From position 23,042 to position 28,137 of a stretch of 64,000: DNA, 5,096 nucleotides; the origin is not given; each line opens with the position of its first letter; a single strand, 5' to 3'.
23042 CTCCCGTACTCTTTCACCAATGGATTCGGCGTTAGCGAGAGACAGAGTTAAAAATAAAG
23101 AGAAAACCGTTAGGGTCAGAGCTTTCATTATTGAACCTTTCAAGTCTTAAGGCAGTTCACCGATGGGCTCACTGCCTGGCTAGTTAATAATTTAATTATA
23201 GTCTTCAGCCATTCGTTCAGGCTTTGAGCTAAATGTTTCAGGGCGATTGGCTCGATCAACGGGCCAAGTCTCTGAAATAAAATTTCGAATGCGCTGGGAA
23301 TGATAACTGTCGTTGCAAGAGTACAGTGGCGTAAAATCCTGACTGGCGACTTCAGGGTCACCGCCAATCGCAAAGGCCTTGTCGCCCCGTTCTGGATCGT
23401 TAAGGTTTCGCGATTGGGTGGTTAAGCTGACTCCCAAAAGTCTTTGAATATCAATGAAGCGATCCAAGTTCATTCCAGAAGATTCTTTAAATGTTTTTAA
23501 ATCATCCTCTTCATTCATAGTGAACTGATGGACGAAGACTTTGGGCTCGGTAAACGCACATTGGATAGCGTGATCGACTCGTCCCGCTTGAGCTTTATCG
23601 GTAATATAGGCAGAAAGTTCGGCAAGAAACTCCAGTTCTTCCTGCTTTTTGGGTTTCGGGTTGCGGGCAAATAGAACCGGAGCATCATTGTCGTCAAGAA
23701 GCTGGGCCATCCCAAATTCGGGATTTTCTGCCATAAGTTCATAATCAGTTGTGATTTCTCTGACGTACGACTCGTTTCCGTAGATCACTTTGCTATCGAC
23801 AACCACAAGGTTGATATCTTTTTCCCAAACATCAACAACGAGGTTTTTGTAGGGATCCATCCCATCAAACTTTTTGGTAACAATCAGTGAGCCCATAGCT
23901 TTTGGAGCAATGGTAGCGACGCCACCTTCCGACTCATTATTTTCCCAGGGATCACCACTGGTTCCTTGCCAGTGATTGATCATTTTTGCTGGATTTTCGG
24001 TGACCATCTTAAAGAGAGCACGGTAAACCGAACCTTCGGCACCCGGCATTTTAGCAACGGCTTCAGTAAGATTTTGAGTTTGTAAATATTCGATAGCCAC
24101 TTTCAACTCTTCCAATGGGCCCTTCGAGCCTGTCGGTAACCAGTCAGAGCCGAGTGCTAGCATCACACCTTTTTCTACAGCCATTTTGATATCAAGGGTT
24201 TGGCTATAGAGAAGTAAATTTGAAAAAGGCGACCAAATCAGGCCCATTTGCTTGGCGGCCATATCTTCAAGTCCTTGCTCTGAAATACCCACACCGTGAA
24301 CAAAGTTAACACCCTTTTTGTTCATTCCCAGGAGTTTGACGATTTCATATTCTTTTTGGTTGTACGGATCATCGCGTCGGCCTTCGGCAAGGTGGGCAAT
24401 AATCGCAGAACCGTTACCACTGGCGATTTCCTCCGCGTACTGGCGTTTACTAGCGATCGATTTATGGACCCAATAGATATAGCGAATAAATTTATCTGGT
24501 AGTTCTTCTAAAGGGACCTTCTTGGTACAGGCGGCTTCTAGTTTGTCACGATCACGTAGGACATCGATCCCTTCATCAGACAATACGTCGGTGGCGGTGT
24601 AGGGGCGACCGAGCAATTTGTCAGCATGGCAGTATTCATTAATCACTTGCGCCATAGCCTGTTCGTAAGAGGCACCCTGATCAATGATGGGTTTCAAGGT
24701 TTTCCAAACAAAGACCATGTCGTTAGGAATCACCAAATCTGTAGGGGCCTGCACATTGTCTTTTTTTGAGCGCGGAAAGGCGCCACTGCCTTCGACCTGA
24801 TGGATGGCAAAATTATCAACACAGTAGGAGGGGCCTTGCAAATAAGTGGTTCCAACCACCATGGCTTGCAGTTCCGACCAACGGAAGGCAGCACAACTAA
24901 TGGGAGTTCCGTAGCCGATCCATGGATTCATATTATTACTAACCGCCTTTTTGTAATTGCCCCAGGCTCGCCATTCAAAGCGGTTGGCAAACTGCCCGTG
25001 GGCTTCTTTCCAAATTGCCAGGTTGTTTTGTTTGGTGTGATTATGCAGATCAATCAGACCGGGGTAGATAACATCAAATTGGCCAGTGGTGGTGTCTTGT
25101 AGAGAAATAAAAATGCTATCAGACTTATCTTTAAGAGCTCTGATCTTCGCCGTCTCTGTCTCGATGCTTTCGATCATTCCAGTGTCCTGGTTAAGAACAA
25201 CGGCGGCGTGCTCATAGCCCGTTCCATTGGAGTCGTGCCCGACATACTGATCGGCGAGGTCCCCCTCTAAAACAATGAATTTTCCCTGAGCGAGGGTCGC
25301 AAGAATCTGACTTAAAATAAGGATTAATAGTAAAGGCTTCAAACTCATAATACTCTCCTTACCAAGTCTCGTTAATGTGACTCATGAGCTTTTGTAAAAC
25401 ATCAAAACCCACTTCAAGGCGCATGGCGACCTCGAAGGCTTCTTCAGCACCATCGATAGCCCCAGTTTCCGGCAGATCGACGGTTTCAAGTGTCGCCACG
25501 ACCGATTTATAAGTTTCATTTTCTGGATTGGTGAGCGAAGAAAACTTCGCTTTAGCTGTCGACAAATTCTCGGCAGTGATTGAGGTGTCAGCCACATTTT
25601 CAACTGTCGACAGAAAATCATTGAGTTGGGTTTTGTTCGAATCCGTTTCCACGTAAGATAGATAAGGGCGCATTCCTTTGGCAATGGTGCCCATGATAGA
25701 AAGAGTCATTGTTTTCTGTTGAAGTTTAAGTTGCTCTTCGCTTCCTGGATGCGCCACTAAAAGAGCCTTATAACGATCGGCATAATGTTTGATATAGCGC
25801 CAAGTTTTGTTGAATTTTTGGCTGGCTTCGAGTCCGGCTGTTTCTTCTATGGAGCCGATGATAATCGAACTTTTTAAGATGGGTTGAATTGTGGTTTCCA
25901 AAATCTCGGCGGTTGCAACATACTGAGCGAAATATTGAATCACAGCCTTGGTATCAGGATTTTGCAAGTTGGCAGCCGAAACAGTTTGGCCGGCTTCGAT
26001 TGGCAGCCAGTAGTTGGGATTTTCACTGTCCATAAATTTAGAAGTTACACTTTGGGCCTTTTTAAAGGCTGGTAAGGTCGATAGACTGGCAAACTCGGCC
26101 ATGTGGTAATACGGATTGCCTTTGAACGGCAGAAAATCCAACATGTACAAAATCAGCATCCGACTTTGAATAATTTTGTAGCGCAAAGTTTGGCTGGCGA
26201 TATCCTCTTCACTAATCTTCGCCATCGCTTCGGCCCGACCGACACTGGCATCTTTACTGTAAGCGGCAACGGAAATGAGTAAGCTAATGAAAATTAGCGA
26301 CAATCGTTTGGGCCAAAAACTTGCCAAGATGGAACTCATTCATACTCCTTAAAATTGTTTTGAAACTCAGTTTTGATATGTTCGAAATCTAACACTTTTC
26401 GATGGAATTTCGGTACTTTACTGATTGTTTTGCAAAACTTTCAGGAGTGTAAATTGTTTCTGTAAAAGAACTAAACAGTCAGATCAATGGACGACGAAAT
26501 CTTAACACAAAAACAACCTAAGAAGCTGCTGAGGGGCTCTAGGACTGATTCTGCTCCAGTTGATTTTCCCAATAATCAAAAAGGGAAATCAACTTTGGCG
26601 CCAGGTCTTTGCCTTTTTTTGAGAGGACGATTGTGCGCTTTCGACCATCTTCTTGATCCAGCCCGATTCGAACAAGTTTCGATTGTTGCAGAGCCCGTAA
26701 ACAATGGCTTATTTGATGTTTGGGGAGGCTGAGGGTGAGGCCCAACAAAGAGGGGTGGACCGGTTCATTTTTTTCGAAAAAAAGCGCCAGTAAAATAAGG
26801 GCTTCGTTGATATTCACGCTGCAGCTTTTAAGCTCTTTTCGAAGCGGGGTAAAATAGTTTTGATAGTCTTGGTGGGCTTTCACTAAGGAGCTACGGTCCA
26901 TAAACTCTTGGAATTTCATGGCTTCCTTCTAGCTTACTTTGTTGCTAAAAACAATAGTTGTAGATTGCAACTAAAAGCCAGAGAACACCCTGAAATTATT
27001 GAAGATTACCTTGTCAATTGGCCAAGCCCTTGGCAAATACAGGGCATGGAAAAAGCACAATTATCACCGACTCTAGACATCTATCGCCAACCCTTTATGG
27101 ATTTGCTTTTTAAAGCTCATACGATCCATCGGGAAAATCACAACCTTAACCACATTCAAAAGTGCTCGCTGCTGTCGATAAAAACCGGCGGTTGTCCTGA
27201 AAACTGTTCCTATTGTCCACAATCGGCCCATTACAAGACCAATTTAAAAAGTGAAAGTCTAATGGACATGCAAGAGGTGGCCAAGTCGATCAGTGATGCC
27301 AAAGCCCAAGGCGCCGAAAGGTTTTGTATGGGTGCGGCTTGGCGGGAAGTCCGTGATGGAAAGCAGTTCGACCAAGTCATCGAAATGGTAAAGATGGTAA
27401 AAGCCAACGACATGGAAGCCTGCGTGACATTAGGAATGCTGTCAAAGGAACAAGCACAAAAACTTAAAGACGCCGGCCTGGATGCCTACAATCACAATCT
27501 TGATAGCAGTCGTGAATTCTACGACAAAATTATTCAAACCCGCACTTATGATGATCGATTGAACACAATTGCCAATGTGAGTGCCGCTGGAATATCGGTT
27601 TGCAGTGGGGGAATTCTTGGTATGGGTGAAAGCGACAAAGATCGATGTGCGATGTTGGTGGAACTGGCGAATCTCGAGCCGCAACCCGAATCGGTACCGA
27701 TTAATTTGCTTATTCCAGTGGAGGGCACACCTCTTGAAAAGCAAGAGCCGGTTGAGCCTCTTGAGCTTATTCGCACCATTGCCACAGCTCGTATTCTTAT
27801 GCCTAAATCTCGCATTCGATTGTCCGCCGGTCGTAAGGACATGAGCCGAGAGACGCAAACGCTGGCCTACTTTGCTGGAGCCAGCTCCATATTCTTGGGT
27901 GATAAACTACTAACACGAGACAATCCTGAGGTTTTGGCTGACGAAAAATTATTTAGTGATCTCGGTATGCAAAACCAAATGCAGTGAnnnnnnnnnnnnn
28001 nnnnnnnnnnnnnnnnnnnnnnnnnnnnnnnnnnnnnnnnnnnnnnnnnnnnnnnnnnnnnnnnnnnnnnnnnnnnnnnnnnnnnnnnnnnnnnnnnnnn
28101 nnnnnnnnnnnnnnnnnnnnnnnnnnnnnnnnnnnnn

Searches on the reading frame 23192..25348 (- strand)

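Call 59: search_protein_families(library=pfam, proteins=[window:23192-25348:-], max_evalue=0.00001)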
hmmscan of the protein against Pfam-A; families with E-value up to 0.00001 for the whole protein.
window:23192-25348:- (718 aa): 1 family
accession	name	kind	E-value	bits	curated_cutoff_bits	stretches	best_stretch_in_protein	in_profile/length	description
PF01979.26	Amidohydro_1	-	1.4e-08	34.8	25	0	313-458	148-299/345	Amidohydrolase family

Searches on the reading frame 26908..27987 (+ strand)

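Call 59: search_protein_families(library=pfam, proteins=[window:26908-27987:+], max_evalue=0.00001)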
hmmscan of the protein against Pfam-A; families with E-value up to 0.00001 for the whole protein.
window:26908-27987:+ (359 aa): 2 families
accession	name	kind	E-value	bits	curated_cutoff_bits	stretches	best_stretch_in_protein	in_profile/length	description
PF06968.18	BATS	-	5.1e-27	94.3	22.2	1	264-355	1-88/88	Biotin and Thiamin Synthesis associated domain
PF04055.27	Radical_SAM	-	7.7e-23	81.9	29.5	1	91-249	2-162/166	Radical SAM superfamily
